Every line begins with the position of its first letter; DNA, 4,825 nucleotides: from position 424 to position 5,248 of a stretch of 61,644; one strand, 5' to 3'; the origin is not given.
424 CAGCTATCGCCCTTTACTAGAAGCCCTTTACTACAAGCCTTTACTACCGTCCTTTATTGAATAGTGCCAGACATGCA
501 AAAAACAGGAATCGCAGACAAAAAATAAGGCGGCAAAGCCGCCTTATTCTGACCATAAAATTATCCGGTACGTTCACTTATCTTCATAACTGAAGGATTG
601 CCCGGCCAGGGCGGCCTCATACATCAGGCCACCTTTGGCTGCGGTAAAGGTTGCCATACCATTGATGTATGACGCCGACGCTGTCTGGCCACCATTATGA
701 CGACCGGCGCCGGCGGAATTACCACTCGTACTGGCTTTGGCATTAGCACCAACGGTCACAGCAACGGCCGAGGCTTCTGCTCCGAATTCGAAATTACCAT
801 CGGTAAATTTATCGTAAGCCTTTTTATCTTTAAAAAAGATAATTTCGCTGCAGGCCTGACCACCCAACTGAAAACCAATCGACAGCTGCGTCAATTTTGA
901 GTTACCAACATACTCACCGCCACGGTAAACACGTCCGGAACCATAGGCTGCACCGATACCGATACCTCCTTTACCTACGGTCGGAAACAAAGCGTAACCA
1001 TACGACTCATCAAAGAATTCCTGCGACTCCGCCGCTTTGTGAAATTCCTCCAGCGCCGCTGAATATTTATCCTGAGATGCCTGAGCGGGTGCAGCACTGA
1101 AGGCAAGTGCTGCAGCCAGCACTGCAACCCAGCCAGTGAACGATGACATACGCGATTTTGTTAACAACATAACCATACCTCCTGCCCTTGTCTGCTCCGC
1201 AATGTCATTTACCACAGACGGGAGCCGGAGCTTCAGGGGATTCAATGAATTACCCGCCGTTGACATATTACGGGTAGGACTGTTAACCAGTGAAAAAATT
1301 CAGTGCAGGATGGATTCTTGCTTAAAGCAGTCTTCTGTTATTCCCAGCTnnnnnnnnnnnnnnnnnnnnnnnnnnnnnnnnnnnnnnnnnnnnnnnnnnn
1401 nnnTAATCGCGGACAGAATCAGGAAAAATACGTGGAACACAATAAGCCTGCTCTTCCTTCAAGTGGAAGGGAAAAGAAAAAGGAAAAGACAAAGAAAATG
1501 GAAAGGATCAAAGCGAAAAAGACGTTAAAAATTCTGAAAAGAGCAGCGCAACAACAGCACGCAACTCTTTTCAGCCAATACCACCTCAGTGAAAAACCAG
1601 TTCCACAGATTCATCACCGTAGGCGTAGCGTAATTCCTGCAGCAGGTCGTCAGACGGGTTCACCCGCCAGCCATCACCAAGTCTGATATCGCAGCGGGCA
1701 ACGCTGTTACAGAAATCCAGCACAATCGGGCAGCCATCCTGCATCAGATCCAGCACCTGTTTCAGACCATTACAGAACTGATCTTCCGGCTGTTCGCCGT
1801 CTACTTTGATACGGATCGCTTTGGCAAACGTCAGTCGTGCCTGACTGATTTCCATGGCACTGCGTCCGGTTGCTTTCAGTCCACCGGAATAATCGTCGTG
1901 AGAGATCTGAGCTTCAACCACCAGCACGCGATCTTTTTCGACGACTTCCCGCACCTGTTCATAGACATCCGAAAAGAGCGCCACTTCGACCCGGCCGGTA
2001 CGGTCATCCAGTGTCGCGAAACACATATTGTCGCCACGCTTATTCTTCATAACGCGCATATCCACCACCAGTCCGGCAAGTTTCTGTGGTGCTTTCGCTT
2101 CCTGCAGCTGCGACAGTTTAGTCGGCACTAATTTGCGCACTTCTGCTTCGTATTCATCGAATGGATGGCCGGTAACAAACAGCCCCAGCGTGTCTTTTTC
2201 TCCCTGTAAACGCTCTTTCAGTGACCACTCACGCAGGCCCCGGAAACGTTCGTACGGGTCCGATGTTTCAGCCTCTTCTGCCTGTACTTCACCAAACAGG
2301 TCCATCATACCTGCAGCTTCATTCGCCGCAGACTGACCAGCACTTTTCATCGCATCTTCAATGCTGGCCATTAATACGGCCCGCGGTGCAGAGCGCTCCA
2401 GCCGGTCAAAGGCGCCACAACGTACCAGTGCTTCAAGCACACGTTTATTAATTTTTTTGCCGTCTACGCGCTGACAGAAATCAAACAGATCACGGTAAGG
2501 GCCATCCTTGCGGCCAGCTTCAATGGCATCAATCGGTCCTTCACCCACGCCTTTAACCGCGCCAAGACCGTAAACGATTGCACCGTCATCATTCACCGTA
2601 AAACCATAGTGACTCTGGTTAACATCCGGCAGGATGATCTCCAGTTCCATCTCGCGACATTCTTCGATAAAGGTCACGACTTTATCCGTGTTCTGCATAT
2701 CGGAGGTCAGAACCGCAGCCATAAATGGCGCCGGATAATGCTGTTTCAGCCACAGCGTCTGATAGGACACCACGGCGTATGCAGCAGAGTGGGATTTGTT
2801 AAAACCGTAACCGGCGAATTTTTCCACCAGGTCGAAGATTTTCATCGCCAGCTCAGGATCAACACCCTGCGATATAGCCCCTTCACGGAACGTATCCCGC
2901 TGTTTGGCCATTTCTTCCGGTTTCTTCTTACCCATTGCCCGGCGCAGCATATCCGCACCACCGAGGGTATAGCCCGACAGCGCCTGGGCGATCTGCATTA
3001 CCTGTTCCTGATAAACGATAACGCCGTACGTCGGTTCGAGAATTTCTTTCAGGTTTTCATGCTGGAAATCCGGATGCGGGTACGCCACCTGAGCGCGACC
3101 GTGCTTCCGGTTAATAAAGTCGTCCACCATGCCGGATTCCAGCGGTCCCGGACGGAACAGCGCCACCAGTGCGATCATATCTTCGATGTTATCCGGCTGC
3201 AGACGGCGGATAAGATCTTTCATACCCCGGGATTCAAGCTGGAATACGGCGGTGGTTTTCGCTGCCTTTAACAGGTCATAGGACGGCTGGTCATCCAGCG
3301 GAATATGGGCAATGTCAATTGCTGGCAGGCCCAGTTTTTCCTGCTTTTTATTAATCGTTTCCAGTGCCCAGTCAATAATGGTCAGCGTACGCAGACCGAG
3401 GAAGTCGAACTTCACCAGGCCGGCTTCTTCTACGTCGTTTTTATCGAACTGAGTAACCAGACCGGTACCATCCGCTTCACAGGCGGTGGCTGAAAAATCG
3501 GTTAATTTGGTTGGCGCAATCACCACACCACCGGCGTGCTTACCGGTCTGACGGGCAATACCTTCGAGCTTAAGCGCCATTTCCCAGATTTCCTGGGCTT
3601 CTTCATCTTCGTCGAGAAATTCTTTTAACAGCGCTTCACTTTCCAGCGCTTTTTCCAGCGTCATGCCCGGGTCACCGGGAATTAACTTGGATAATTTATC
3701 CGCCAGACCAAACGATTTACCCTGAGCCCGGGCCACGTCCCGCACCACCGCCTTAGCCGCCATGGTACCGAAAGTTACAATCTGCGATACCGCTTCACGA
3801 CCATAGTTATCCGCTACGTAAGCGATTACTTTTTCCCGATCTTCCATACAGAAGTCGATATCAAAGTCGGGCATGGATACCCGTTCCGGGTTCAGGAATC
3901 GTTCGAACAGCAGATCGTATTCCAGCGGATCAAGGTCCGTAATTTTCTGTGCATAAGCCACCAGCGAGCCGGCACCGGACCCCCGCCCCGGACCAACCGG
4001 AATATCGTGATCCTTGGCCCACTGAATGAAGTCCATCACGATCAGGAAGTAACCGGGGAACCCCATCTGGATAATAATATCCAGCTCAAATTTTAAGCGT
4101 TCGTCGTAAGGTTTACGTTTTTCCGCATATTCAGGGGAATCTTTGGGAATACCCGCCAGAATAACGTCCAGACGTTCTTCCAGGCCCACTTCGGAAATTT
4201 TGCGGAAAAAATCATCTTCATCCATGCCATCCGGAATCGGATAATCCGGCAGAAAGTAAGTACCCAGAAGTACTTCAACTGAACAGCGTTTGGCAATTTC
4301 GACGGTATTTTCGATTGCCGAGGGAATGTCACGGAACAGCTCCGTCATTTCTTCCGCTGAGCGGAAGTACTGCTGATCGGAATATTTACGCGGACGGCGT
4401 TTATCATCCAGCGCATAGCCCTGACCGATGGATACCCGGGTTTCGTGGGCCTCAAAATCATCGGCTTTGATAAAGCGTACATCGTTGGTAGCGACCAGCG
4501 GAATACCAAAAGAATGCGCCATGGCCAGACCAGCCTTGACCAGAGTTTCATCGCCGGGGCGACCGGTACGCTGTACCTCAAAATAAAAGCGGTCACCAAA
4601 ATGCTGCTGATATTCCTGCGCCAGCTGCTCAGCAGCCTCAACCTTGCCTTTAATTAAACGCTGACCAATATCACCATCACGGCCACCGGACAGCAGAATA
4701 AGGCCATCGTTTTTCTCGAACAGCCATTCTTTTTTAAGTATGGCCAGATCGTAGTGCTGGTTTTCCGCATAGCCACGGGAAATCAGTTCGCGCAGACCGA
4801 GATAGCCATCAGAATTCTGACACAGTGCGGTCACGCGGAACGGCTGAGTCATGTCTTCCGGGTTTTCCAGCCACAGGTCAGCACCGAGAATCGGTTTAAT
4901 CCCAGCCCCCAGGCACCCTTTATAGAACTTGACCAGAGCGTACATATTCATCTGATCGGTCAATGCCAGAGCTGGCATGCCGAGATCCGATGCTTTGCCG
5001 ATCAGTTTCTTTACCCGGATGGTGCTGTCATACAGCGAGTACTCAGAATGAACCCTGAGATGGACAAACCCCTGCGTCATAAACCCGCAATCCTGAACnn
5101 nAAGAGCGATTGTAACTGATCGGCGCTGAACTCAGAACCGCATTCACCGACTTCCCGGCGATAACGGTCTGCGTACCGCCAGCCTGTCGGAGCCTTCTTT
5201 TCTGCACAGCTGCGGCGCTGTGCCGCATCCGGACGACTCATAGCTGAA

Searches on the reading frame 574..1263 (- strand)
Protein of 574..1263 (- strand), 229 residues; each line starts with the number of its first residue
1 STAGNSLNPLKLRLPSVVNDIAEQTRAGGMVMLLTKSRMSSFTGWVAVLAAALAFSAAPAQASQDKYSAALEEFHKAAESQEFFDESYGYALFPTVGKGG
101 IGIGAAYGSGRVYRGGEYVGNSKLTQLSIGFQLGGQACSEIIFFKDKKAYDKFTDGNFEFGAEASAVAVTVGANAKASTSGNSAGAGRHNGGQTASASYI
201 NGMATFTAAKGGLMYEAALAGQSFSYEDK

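Call 59: search_protein_families(library=pfam, proteins=[window:574-1263:-], max_evalue=0.00001)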
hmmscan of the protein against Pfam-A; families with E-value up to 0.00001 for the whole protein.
window:574-1263:- (229 aa): 1 family
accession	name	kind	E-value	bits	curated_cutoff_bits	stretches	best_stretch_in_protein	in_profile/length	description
PF04366.17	Ysc84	-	5.2e-09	36.3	25.1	1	126-199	2-61/127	Las17-binding protein actin regulator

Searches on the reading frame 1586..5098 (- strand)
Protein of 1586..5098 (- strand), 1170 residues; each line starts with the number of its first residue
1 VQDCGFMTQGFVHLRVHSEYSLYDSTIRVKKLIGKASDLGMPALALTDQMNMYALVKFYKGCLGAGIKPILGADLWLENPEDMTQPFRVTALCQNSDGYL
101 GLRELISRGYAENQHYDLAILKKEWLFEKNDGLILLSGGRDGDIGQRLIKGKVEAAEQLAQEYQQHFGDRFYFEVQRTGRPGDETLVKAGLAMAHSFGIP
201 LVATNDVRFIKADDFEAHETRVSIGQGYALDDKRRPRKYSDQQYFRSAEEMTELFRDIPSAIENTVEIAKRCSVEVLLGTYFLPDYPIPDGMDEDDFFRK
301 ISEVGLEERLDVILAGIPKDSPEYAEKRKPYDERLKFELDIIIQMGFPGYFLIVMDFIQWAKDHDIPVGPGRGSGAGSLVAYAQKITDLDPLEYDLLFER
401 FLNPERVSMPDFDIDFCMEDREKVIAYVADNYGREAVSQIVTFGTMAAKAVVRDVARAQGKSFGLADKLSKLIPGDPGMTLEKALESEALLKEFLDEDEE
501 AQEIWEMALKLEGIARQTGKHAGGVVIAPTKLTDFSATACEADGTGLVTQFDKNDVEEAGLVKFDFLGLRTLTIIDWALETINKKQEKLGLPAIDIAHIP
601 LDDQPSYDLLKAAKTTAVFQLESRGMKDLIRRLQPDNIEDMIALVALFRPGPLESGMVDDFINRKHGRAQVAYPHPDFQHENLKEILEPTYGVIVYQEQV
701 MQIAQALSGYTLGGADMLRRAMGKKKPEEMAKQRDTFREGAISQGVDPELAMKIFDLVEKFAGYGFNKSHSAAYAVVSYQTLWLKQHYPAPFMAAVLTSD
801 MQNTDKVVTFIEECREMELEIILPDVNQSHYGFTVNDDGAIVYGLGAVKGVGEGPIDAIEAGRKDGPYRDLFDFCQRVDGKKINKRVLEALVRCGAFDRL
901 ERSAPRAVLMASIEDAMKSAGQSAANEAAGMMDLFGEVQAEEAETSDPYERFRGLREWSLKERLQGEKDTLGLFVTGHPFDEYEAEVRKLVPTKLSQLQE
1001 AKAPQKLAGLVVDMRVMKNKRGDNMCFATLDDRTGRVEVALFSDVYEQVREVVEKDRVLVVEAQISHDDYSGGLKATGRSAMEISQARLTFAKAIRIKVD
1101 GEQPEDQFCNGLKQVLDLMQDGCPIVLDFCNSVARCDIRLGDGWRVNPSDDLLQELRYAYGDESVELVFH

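Call 59: search_protein_families(library=pfam, proteins=[window:1586-5098:-], max_evalue=0.00001)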
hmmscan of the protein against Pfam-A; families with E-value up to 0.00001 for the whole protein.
window:1586-5098:- (1170 aa): 6 families
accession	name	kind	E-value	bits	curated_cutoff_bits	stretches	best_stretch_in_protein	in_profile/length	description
PF07733.18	DNA_pol3_alpha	-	1.1e-100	337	23.9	1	298-568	3-260/260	Bacterial DNA polymerase III alpha NTPase domain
PF17657.6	DNA_pol3_finger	-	3.9e-66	221.9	22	1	571-744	1-165/166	Bacterial DNA polymerase III alpha subunit finger domain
PF02811.25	PHP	-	2.3e-46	158.6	26.4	1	13-177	1-163/164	PHP domain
PF14579.12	HHH_6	-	3.9e-28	97.9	25.6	1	819-902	2-85/90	Helix-hairpin-helix motif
PF01336.31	tRNA_anti-codon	-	5.5e-09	36.3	27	1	1007-1068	3-60/75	OB-fold nucleic acid binding domain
PF20914.2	DNA_pol_IIIA_C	-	6.2e-08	32.8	22.5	1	1119-1158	9-49/52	DNA polymerase III subunit alpha, C-terminal domain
